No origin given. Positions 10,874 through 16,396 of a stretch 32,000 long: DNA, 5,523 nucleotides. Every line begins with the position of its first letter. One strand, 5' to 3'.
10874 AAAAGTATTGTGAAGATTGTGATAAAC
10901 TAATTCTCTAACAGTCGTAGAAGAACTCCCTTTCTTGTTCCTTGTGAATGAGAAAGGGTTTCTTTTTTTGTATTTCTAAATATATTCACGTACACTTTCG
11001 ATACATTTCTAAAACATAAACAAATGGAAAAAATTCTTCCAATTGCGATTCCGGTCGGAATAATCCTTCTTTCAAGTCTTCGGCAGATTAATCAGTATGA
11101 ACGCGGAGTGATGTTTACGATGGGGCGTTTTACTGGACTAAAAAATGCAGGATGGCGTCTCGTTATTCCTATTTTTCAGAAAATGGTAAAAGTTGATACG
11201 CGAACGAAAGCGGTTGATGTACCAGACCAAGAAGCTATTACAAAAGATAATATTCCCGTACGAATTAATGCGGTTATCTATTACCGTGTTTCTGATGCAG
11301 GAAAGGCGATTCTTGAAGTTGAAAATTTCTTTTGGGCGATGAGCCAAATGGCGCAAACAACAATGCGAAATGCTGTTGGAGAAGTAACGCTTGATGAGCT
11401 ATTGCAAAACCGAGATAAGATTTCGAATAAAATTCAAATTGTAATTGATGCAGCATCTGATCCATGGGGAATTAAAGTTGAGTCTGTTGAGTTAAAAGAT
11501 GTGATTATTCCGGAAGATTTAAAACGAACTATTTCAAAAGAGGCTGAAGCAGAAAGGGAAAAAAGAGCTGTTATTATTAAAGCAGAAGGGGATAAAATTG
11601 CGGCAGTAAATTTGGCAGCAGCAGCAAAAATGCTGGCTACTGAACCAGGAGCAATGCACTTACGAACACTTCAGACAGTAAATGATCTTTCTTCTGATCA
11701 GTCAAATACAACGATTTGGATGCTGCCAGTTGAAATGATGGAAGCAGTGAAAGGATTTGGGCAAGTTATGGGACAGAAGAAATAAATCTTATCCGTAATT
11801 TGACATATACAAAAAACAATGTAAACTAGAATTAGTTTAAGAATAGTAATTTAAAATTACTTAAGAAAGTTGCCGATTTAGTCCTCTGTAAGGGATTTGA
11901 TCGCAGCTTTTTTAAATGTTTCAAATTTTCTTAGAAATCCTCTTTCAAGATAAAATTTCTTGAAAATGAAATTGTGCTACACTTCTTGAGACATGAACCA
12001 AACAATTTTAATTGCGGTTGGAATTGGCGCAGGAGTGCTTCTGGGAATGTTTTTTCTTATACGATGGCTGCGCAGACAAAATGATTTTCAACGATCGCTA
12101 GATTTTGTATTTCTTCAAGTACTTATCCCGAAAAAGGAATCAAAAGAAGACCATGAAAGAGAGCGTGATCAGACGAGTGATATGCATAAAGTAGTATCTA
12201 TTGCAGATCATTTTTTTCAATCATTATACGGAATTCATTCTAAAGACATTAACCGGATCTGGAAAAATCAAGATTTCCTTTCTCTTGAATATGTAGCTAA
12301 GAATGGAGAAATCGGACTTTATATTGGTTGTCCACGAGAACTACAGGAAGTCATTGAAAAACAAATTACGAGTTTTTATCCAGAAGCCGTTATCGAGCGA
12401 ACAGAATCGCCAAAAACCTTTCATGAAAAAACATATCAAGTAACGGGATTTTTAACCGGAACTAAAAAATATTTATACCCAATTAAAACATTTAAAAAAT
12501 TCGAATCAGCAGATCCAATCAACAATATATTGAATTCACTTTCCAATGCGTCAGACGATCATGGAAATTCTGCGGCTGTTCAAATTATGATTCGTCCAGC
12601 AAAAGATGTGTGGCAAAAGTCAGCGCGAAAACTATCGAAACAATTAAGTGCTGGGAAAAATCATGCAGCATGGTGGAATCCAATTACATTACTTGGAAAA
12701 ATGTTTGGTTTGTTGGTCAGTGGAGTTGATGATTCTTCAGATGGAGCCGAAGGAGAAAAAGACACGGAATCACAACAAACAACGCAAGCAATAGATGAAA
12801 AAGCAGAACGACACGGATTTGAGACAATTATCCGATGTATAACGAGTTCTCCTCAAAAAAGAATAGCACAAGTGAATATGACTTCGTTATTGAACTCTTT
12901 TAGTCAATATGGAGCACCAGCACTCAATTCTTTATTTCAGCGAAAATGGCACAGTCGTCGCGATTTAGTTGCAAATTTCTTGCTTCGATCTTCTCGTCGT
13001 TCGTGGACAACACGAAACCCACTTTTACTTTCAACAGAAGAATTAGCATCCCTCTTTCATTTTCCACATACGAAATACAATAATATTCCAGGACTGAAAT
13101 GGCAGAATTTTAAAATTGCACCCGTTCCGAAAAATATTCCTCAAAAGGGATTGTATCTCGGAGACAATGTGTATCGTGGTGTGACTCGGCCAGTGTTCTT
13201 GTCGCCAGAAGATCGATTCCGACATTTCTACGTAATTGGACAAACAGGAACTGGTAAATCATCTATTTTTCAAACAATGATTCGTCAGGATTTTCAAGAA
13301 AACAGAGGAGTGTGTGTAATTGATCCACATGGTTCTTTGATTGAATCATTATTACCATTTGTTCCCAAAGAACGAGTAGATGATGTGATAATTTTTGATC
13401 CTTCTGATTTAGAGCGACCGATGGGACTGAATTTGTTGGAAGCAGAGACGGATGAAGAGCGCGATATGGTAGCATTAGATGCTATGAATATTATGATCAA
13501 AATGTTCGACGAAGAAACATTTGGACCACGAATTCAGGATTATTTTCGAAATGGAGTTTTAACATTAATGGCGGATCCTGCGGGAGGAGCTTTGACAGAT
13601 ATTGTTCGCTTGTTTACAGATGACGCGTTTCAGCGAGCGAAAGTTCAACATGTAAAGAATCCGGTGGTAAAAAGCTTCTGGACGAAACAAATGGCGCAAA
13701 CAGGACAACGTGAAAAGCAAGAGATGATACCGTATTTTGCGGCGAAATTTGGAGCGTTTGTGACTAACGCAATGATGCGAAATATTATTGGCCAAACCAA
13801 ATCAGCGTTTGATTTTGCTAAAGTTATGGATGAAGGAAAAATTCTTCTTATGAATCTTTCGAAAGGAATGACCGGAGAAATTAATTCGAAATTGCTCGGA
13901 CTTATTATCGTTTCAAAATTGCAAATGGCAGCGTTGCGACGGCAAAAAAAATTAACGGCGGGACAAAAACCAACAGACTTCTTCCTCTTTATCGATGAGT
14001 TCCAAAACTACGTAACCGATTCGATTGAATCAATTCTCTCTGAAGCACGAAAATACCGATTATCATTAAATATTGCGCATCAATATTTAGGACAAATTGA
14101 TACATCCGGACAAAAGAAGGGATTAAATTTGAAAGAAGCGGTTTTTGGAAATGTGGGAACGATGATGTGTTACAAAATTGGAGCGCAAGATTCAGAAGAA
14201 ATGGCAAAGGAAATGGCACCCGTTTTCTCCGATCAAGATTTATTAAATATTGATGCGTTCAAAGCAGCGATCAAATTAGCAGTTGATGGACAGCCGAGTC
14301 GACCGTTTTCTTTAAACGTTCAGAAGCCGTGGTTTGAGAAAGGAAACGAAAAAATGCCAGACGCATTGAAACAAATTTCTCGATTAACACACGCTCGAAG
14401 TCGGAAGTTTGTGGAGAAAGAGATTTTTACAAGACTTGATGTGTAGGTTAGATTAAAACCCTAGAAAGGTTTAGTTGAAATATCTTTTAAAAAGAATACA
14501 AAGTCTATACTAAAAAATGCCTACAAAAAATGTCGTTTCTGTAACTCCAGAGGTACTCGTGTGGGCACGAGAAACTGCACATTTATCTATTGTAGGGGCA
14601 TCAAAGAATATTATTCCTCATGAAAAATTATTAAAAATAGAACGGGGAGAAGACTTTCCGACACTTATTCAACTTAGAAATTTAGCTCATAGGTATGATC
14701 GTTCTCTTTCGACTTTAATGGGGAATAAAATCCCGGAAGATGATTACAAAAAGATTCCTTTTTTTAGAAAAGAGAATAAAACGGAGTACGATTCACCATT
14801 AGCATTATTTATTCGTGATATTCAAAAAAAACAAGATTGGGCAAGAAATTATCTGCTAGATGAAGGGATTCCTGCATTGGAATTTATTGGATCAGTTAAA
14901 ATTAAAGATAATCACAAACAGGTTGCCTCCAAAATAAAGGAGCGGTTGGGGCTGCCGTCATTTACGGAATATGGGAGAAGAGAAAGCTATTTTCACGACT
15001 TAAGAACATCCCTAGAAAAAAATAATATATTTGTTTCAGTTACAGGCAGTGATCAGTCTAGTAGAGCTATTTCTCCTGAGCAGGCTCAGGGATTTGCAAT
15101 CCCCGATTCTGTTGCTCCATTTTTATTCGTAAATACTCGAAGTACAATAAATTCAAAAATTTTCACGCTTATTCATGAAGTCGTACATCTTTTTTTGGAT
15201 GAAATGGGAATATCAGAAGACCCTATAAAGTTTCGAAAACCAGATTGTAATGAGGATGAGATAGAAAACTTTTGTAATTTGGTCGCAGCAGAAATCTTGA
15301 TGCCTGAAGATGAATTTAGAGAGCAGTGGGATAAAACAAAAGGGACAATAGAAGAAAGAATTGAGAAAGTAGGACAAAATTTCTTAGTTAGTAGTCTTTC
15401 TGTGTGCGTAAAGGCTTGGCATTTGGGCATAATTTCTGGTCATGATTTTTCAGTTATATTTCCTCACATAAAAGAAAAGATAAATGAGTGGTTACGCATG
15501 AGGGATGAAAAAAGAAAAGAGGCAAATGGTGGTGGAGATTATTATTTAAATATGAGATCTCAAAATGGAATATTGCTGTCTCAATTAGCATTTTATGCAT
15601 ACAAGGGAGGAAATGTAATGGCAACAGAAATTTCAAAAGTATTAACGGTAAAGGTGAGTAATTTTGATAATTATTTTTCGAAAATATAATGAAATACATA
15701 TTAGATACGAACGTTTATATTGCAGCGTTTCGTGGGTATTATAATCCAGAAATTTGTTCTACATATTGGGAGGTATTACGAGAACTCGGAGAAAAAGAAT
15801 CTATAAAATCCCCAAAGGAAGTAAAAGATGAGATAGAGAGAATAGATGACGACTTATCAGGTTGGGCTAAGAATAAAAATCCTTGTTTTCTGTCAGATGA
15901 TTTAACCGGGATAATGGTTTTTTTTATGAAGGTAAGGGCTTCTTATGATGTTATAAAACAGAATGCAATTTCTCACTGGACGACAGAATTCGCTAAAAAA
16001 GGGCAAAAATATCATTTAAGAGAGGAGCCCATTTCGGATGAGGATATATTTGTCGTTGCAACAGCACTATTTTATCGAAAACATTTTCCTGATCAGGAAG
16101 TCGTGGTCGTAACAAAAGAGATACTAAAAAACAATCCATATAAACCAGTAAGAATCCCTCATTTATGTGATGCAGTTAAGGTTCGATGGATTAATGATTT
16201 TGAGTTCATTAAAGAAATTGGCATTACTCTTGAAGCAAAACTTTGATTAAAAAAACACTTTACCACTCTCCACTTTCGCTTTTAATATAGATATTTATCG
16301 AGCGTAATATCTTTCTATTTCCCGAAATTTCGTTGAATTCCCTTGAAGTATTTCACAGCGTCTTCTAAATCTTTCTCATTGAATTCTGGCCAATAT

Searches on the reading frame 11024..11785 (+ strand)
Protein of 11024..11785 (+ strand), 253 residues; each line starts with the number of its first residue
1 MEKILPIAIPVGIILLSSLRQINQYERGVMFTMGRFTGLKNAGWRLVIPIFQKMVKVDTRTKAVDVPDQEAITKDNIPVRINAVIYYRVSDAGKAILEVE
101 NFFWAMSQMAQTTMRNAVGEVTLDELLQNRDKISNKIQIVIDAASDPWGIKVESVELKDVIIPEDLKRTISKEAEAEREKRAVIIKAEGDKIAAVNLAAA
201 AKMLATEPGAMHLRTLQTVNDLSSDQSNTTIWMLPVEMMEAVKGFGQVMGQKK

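Call 5: search_protein_families(library=pfam, proteins=[window:11024-11785:+], max_evalue=0.01)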
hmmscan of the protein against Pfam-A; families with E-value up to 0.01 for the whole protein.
window:11024-11785:+ (253 aa): 2 families
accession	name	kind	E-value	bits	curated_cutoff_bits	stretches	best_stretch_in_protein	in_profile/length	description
PF01145.31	Band_7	-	4.3e-40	138.1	23.6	1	21-191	2-176/176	SPFH domain / Band 7 family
PF13421.11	Band_7_1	-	0.00028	21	24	1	110-175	141-208/211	SPFH domain-Band 7 family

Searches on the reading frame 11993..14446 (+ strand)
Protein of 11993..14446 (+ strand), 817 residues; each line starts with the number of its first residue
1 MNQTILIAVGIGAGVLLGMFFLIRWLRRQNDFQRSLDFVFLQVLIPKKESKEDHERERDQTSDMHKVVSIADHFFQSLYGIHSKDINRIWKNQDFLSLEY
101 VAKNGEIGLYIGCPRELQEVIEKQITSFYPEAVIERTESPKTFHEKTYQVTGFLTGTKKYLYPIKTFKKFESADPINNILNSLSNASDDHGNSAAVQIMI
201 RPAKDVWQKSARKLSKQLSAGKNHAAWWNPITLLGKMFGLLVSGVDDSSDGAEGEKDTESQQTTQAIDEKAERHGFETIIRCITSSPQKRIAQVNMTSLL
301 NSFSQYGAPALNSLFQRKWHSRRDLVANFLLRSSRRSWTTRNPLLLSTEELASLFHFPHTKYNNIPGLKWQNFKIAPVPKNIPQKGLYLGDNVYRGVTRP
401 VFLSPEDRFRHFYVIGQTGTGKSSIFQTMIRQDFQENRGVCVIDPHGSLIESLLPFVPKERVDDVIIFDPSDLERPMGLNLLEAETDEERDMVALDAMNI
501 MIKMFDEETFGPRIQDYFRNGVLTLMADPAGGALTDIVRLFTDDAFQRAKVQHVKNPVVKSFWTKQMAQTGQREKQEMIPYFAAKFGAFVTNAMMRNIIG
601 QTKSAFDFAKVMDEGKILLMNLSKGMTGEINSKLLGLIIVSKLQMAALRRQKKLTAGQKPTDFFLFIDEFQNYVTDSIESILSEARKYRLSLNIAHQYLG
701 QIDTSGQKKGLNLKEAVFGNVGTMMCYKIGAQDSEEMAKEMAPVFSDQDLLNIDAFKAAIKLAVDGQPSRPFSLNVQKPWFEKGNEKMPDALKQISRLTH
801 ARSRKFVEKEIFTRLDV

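Call 5: search_protein_families(library=pfam, proteins=[window:11993-14446:+], max_evalue=0.01)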
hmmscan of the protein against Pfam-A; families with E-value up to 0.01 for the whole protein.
window:11993-14446:+ (817 aa): 5 families
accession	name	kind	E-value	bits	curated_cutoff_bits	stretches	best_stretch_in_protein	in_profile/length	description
PF01935.23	DUF87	-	3.4e-07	31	23.2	1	401-471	14-82/220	Helicase HerA, central domain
PF10412.15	TrwB_AAD_bind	-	1.5e-06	27.8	20.5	1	407-750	13-328/387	Type IV secretion-system coupling protein DNA-binding domain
PF12696.13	TraG-D_C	-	7.3e-05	23.1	22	1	664-748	3-82/126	TraM recognition site of TraD and TraG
PF00071.28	Ras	-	0.0022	18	21.6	0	414-440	4-30/162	Ras family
PF13401.12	AAA_22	-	0.0078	17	27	0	411-445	7-41/130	AAA domain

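Call 83: search_protein_families(library=padloc, proteins=[window:11993-14446:+], max_evalue=0.01)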
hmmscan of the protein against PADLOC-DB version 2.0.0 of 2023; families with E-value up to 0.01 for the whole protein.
window:11993-14446:+ (817 aa): 5 families
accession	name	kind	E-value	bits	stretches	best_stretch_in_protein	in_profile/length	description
PDLC04140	mad8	-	1.1e-13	49.4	1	410-738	28-263/314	mads_8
PDLC04103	HerA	-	5.8e-05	19.6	1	403-448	165-211/579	-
PDLC04105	HerA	-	0.0003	17.5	1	410-448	167-206/576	-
PDLC04098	HerA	-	0.0032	14.1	0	400-436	164-201/686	-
PDLC01055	HerA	-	0.0073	13.2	0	410-443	158-191/532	Type III coevolved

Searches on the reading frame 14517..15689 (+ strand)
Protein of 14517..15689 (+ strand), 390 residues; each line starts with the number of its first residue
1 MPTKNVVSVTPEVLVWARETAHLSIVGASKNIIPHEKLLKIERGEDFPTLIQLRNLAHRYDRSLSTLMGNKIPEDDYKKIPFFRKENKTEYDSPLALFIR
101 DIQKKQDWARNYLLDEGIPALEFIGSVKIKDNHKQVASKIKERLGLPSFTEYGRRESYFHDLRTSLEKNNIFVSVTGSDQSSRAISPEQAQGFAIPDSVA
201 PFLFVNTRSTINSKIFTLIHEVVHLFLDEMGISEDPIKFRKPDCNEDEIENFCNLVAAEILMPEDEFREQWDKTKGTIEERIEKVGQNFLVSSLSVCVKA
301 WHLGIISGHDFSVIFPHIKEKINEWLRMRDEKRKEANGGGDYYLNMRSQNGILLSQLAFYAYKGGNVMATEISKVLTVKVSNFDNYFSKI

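Call 5: search_protein_families(library=pfam, proteins=[window:14517-15689:+], max_evalue=0.01)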
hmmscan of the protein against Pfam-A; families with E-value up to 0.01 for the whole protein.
window:14517-15689:+ (390 aa): 1 family
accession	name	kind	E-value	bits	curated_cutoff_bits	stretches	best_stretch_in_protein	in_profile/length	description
PF06114.19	Peptidase_M78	-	1.6e-13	50.9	22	1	193-299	21-121/123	IrrE N-terminal-like domain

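Call 83: search_protein_families(library=padloc, proteins=[window:14517-15689:+], max_evalue=0.01)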
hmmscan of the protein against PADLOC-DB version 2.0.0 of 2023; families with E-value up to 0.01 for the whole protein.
window:14517-15689:+ (390 aa): 10 families
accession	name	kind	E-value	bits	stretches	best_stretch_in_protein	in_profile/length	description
PDLC04141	capP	-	1.2e-13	49.1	1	190-303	43-153/242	capP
PDLC03949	RmrA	-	4.2e-09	33.7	1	189-315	164-277/363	-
PDLC03947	RmrA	-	2.4e-08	31.2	1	6-309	8-296/383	-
PDLC03946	RmrA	-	2.4e-08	31.1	1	193-314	169-278/357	-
PDLC03945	RmrA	-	3.5e-08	31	1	162-321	162-311/394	-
PDLC03944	RmrA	-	1.3e-07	29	1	160-320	147-300/384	-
PDLC03954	RmrA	-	1.6e-07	28.6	1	201-321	194-308/380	-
PDLC03952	RmrA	-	8.7e-05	19.5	1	184-318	189-317/395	-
PDLC04776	PDC-M69B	-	0.00018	19.2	1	188-274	55-141/272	-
PDLC03982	PD-Lambda-2_B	-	0.0019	15.6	1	216-291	292-364/402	-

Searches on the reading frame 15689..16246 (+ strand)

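Call 5: search_protein_families(library=pfam, proteins=[window:15689-16246:+], max_evalue=0.01)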
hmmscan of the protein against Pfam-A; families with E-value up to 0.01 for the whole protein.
window:15689-16246:+ (185 aa): 2 families
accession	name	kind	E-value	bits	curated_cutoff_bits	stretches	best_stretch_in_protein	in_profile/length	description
PF14367.12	DUF4411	-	1.9e-33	116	23.5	1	3-180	1-158/159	Domain of unknown function (DUF4411)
PF13638.12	PIN_4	-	0.00015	22.5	21.9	1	3-145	1-115/132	PIN domain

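Call 83: search_protein_families(library=padloc, proteins=[window:15689-16246:+], max_evalue=0.01)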
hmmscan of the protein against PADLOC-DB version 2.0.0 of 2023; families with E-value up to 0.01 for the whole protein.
window:15689-16246:+ (185 aa): 0 families
